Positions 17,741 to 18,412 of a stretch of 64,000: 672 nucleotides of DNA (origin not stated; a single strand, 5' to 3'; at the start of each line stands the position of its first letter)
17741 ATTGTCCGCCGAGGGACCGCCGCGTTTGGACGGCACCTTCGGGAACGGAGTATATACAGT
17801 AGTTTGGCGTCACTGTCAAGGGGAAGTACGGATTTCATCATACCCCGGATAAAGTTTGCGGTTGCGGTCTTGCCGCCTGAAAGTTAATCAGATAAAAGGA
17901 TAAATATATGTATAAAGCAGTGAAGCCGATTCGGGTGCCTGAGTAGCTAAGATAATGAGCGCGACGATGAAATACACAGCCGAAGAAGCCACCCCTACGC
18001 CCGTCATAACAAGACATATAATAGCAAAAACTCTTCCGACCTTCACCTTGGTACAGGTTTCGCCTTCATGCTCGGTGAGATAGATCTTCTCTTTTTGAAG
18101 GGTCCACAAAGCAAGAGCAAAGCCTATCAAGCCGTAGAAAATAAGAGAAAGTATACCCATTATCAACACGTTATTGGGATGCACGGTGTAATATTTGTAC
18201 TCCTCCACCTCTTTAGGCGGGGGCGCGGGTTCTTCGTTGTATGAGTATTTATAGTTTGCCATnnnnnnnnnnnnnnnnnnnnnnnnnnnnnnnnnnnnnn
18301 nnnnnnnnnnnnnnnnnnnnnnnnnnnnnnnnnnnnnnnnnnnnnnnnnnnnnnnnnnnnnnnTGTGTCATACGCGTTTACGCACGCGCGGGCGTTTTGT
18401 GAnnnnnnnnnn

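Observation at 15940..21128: Seven-gene flotillin operon carrying IFITM/CD225-like and other small membrane-protein paralogs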

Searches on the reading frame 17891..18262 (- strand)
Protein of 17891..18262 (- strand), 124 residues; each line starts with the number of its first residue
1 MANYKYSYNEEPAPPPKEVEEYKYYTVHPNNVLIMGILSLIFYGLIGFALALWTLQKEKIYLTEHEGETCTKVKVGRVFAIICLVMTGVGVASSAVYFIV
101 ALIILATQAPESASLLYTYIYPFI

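Call 14: find_homologous_proteins(query=window:17891-18262:-, max_evalue=0.01)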
Query seq(124 aa) (124 aa): 11 proteins with E <= 0.01 among 27 candidates.
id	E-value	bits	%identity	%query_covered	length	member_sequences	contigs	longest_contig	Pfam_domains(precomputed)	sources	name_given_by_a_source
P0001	4.1e-67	241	92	100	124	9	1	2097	-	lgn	-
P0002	4.6e-56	206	78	100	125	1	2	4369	-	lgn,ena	-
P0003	4.9e-54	199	76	100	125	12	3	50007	-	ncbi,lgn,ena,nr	ncbi:MAG: hypothetical protein IIW63_04680 [Clostridia bacterium]|nr:hypothetical protein [Clostridi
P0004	4.4e-46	174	66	100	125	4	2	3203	-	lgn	-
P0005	9.9e-45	169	60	100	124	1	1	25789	-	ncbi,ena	-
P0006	3.5e-43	164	64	100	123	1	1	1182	-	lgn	-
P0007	6.2e-42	160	63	100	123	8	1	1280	-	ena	-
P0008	2.4e-40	155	63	100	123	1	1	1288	-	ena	-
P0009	1.3e-39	153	61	100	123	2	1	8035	-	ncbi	-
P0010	1.9e-39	152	61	100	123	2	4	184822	-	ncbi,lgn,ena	-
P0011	4.6e-39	151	60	100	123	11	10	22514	-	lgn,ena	-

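Call 15: find_encoding_contigs(protein=P0010, flank=8000, max_places=3)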
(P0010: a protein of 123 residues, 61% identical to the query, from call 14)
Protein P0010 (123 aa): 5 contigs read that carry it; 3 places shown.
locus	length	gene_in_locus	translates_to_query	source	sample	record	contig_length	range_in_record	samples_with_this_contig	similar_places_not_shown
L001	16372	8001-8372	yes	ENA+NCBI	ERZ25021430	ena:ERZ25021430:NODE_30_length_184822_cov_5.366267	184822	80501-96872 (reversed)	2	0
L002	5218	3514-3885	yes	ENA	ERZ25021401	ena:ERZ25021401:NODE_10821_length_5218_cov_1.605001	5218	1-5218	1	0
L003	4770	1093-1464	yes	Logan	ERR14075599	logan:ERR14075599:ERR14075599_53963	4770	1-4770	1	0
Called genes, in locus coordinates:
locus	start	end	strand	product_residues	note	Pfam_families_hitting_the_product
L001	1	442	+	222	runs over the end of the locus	PF02517:Rce1-like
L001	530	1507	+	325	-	PF00682:HMGL-like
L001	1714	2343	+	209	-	PF13560:HTH_31, PF01381:HTH_3, PF12844:HTH_19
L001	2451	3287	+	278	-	PF12541:DUF3737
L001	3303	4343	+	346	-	PF05343:Peptidase_M42, PF01546:Peptidase_M20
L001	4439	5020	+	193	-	PF18306:LDcluster4, PF03641:Lysine_decarbox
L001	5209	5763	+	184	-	PF08876:DUF1836, PF13411:MerR_1 (weak)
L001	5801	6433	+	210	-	-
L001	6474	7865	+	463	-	PF01145:Band_7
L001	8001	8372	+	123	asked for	-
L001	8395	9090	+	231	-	-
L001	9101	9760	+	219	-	-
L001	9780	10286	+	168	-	-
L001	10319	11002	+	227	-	-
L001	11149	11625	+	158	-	-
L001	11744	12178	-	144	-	-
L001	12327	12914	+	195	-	PF00265:TK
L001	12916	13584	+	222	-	PF01791:DeoC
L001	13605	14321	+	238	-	PF01048:PNP_UDP_1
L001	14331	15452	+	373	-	PF01676:Metalloenzyme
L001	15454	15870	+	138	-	PF00383:dCMP_cyt_deam_1, PF08211:dCMP_cyt_deam_2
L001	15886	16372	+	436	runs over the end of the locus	PF02885:Glycos_trans_3N, PF00591:Glycos_transf_3, PF07831:PYNP_C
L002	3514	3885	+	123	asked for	-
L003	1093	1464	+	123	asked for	-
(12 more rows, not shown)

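Call 16: find_encoding_contigs(protein=P0003, flank=8000, max_places=3)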
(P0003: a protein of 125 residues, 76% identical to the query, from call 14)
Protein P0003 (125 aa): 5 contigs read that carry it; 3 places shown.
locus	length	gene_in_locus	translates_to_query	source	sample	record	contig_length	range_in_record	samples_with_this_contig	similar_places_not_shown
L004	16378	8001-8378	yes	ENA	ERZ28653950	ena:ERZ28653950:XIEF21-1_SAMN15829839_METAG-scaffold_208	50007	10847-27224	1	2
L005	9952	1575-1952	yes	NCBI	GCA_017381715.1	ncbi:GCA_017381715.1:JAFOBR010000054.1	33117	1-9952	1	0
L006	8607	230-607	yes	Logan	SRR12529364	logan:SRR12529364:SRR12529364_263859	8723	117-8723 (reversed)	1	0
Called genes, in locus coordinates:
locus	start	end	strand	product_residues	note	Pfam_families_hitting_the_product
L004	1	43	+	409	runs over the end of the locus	PF14286:DHHW, PF16822:ALGX (weak)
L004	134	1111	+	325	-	PF00682:HMGL-like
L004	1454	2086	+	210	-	PF13560:HTH_31, PF01381:HTH_3, PF12844:HTH_19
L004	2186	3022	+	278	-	PF12541:DUF3737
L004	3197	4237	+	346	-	PF05343:Peptidase_M42, PF01546:Peptidase_M20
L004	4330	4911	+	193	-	PF18306:LDcluster4, PF03641:Lysine_decarbox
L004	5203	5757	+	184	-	PF08876:DUF1836, PF13411:MerR_1 (weak)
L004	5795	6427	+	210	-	-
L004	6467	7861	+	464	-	PF01145:Band_7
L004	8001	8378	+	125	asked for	-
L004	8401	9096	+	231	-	-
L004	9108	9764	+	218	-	-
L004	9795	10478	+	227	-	-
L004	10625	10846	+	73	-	-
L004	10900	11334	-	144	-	-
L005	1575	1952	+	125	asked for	-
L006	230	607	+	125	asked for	-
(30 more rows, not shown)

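Call 18: find_encoding_contigs(protein=P0005, flank=8000, max_places=2)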
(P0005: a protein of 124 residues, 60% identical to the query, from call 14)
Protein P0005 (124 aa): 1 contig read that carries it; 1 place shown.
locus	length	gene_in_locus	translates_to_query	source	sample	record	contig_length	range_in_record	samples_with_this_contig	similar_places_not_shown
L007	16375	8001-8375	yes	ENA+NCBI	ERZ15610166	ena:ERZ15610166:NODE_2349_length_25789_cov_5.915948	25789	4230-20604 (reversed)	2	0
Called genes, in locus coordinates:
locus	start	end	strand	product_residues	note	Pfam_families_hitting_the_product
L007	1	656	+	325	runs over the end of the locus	PF00682:HMGL-like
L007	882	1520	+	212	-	PF13560:HTH_31, PF01381:HTH_3, PF12844:HTH_19, PF13443:HTH_26 (faint)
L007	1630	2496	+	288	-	-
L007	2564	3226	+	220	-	PF05067:Mn_catalase, PF00210:Ferritin (weak), PF02915:Rubrerythrin (faint), PF03232:COQ7 (faint)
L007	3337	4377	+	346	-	PF05343:Peptidase_M42, PF01546:Peptidase_M20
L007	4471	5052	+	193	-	PF18306:LDcluster4, PF03641:Lysine_decarbox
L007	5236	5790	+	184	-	PF08876:DUF1836, PF13411:MerR_1 (weak)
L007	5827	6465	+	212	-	-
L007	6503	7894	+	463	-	PF01145:Band_7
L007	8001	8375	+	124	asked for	-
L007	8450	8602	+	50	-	-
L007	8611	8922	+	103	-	-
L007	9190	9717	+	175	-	-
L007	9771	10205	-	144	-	-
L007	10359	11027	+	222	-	PF01791:DeoC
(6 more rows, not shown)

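Call 19: find_encoding_contigs(protein=P0011, flank=8000, max_places=3)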
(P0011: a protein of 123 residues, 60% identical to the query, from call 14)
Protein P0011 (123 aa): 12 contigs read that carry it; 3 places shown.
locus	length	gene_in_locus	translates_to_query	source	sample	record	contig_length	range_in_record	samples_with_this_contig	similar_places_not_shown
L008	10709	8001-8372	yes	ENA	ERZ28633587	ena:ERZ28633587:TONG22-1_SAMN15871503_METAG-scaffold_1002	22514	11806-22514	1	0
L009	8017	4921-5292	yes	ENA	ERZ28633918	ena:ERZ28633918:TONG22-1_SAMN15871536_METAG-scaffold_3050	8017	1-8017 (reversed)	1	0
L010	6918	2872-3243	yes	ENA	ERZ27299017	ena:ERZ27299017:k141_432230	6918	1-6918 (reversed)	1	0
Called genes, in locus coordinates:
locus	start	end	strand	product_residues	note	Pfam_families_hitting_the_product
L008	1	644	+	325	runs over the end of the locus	PF00682:HMGL-like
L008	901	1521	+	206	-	PF13560:HTH_31, PF01381:HTH_3, PF12844:HTH_19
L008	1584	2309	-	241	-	-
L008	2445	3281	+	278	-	PF12541:DUF3737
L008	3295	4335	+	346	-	PF05343:Peptidase_M42, PF01546:Peptidase_M20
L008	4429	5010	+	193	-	PF18306:LDcluster4, PF03641:Lysine_decarbox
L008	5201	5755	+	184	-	PF08876:DUF1836, PF13411:MerR_1 (weak)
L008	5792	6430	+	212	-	-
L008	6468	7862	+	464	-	PF01145:Band_7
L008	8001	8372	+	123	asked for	-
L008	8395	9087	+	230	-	-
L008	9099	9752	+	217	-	-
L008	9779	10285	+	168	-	-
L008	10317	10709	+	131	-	?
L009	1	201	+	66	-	?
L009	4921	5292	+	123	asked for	-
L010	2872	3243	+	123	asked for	-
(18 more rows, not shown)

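Call 87: search_protein_families(library=phrogs, proteins=[L001:9101-9760:+, L001:9780-10286:+], max_evalue=0.01)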
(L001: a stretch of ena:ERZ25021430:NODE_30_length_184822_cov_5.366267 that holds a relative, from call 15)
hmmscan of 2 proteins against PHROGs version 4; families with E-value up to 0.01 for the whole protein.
L001:9101-9760:+ (219 aa): 0 families

L001:9780-10286:+ (168 aa): 0 families

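Call 88: search_protein_families(library=pfam, proteins=[L001:9101-9760:+, L001:9780-10286:+, L001:11149-11625:+], max_evalue=0.01)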
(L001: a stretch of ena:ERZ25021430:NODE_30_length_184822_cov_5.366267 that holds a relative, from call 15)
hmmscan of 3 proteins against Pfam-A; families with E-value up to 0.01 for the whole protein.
L001:9101-9760:+ (219 aa): 0 families

L001:9780-10286:+ (168 aa): 0 families

L001:11149-11625:+ (158 aa): 0 families

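Call 96: find_encoding_contigs(protein=P0009, flank=6000, max_places=2)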
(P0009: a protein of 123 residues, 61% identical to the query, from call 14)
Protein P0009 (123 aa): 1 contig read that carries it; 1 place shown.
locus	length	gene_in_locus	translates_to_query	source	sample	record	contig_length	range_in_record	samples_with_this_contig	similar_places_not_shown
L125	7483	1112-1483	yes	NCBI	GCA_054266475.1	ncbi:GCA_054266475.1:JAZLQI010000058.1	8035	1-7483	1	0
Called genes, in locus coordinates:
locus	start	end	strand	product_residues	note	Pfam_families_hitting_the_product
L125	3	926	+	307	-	?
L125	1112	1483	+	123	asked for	-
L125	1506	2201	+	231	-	-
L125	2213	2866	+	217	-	-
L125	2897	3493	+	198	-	-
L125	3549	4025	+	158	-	-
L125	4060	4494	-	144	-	-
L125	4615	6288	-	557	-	PF22633:F5_F8_type_C_2 (faint), PF00754:F5_F8_type_C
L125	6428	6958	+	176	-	PF00881:Nitroreductase, PF14512:TM1586_NiRdase (weak)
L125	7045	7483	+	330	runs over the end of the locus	?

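Call 97: find_encoding_contigs(protein=P0002, flank=6000, max_places=2)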
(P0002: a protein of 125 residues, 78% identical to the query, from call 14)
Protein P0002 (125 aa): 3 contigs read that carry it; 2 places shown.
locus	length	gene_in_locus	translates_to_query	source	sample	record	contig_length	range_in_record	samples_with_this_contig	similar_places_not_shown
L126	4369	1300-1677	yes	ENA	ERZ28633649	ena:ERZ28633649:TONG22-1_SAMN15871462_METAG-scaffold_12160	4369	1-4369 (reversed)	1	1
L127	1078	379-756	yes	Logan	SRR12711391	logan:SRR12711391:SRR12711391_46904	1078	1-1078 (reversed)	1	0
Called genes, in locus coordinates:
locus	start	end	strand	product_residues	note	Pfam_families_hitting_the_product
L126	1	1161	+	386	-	?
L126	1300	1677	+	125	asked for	-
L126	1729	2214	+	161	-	-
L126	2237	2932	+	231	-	-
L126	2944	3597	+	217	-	-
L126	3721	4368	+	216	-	?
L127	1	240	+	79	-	?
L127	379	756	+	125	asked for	-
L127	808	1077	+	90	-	?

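Call 98: find_encoding_contigs(protein=P0004, flank=6000, max_places=2)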
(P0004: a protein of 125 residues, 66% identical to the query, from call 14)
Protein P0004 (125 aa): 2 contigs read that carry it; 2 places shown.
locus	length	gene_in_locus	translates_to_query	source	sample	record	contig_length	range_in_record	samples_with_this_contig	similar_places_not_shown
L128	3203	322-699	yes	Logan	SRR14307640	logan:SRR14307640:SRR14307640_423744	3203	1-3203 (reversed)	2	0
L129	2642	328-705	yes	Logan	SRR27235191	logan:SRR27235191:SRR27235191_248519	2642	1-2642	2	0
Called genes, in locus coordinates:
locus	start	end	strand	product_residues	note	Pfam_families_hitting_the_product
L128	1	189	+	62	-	?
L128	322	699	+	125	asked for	-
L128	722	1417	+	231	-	-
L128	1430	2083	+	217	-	-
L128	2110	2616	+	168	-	-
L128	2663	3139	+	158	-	-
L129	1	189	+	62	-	?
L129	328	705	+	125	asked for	-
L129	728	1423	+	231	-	-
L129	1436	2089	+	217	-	-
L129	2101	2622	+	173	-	-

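Call 99: find_encoding_contigs(protein=P0001, flank=6000, max_places=2)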
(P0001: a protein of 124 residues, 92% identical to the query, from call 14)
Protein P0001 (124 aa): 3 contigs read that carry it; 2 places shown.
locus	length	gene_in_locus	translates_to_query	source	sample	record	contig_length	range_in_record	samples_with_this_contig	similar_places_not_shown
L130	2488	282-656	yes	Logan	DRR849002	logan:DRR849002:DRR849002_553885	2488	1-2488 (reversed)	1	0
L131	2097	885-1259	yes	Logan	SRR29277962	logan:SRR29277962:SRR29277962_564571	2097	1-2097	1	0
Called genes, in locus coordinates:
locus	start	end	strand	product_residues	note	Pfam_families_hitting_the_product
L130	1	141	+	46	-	?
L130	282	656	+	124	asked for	-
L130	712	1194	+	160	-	-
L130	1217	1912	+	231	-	-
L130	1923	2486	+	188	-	?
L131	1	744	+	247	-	?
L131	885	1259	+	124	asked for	-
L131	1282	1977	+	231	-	-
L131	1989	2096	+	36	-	?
